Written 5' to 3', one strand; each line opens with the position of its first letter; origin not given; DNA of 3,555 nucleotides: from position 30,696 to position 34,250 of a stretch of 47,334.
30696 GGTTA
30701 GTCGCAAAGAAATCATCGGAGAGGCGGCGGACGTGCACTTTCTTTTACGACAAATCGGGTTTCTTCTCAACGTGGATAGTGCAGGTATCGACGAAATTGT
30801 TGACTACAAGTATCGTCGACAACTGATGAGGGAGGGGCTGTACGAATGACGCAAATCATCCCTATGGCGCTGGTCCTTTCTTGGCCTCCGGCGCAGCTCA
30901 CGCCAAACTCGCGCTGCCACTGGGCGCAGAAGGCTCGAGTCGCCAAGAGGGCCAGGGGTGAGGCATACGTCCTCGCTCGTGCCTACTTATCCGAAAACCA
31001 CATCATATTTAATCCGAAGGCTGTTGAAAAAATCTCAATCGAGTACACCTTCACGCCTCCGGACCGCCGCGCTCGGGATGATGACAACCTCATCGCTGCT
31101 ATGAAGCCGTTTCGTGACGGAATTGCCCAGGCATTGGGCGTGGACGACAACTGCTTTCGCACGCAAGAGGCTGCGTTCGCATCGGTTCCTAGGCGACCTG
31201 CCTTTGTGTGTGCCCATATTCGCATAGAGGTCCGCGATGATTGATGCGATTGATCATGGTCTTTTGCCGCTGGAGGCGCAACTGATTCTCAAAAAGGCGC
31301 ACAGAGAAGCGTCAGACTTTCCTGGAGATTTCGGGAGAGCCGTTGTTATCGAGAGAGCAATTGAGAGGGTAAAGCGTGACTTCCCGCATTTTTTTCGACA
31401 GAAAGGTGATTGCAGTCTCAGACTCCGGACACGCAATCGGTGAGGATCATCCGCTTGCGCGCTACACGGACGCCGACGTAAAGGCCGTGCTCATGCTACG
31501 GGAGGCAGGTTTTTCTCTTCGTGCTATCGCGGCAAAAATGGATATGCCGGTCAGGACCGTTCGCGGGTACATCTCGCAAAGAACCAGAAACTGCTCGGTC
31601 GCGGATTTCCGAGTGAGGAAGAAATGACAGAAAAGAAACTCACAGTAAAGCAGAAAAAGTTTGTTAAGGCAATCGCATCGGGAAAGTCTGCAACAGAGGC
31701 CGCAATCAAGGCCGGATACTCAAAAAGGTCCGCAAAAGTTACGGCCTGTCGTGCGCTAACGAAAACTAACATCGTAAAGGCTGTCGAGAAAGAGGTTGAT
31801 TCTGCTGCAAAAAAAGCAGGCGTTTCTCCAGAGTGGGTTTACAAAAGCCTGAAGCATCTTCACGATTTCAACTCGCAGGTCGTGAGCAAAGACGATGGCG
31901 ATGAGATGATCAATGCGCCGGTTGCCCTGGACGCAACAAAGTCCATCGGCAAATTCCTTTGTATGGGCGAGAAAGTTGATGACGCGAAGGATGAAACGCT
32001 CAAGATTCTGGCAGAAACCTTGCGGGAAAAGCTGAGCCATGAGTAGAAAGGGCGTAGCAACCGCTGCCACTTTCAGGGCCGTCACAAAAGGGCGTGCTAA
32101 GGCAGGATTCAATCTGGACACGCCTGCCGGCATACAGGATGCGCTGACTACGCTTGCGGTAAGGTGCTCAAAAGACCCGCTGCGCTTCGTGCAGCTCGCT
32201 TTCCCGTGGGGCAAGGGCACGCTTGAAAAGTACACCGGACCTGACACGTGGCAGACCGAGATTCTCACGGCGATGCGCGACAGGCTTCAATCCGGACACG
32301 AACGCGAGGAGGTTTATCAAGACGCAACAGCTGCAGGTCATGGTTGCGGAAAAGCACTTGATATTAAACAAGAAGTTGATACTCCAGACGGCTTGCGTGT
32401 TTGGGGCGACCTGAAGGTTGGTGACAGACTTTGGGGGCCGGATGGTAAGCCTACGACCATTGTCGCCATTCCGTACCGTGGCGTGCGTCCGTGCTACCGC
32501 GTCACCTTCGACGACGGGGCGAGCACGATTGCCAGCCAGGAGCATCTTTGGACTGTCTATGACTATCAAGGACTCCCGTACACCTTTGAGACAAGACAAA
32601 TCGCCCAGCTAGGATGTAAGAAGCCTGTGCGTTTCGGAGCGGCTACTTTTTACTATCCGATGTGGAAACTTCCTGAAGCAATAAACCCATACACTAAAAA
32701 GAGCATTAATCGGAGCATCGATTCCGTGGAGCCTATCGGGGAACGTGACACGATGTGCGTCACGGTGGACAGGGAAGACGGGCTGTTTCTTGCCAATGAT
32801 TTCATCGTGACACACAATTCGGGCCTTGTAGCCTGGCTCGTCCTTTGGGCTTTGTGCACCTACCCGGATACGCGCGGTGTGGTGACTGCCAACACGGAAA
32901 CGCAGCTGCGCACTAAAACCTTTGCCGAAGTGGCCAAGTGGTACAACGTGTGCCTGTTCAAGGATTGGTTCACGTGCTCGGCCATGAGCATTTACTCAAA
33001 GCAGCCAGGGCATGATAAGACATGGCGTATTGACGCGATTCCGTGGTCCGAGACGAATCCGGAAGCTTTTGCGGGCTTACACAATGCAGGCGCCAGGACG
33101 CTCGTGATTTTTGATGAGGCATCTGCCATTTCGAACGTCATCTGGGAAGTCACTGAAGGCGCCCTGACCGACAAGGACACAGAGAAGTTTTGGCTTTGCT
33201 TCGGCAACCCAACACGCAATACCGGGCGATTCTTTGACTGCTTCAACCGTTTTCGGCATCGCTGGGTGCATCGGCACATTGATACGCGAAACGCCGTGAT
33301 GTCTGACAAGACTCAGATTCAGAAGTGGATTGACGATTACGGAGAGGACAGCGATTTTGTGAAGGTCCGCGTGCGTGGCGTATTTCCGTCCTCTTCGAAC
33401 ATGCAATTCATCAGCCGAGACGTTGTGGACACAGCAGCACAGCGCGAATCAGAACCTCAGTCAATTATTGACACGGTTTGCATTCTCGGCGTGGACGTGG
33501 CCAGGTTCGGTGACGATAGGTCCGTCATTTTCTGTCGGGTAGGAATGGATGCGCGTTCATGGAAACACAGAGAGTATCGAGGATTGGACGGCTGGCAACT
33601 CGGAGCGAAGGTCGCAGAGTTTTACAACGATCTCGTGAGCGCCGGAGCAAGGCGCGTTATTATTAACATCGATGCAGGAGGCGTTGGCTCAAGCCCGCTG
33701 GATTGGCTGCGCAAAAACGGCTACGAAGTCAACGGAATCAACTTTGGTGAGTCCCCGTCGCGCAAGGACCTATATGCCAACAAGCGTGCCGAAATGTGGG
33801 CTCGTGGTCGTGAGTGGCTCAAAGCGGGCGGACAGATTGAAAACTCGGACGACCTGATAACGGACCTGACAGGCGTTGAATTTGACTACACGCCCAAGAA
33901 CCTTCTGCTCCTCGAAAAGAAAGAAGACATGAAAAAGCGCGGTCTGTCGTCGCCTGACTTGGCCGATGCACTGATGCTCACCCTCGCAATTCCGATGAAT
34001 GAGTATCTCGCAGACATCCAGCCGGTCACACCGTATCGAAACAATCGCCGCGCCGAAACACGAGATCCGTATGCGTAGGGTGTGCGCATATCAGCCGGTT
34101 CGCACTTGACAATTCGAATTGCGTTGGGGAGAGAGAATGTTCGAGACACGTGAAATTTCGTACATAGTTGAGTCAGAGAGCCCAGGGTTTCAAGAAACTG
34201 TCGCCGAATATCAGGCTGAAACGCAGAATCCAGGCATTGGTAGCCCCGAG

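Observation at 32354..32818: Class 3-type (Ala1, W-C-T motif) mini-intein splitting the Walker A loop of the large terminase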

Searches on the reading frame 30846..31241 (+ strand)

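Call 33: search_protein_families(library=phrogs, proteins=[window:30846-31241:+], max_evalue=0.00001)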
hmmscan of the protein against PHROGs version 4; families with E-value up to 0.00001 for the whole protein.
window:30846-31241:+ (132 aa): 1 family
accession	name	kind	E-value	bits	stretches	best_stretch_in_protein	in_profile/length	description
phrog_34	-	DNA, RNA and nucleotide metabolism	1e-14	55.9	1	7-102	75-166/259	RusA-like Holliday junction resolvase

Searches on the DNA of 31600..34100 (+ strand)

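Call 9: search_dna_similar(query=window:31600-34100:+, collection=phages, mode=near)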
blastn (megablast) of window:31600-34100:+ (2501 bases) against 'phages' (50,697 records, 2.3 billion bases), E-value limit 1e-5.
No match.

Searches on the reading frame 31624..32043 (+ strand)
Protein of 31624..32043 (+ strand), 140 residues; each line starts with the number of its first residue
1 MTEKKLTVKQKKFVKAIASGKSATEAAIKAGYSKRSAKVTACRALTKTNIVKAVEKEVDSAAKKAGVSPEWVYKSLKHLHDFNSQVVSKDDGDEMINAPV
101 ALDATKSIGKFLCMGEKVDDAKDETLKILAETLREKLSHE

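Call 8: search_protein_families(library=phrogs, proteins=[window:31624-32043:+], max_evalue=0.01)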
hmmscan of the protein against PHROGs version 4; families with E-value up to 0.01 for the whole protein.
window:31624-32043:+ (140 aa): 5 families
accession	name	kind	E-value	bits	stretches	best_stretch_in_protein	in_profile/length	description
phrog_51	-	head and packaging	7.4e-19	69.5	1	3-115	86-214/261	terminase small subunit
phrog_17390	-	unknown function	7.4e-14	52.4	1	5-53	2-50/69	-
phrog_641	-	head and packaging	1.7e-11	45.9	1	6-87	3-75/162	terminase small subunit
phrog_1595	-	head and packaging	1.5e-06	29.4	1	4-84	2-87/164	terminase small subunit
phrog_2606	-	head and packaging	2.9e-06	27.9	1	3-63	86-147/310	terminase small subunit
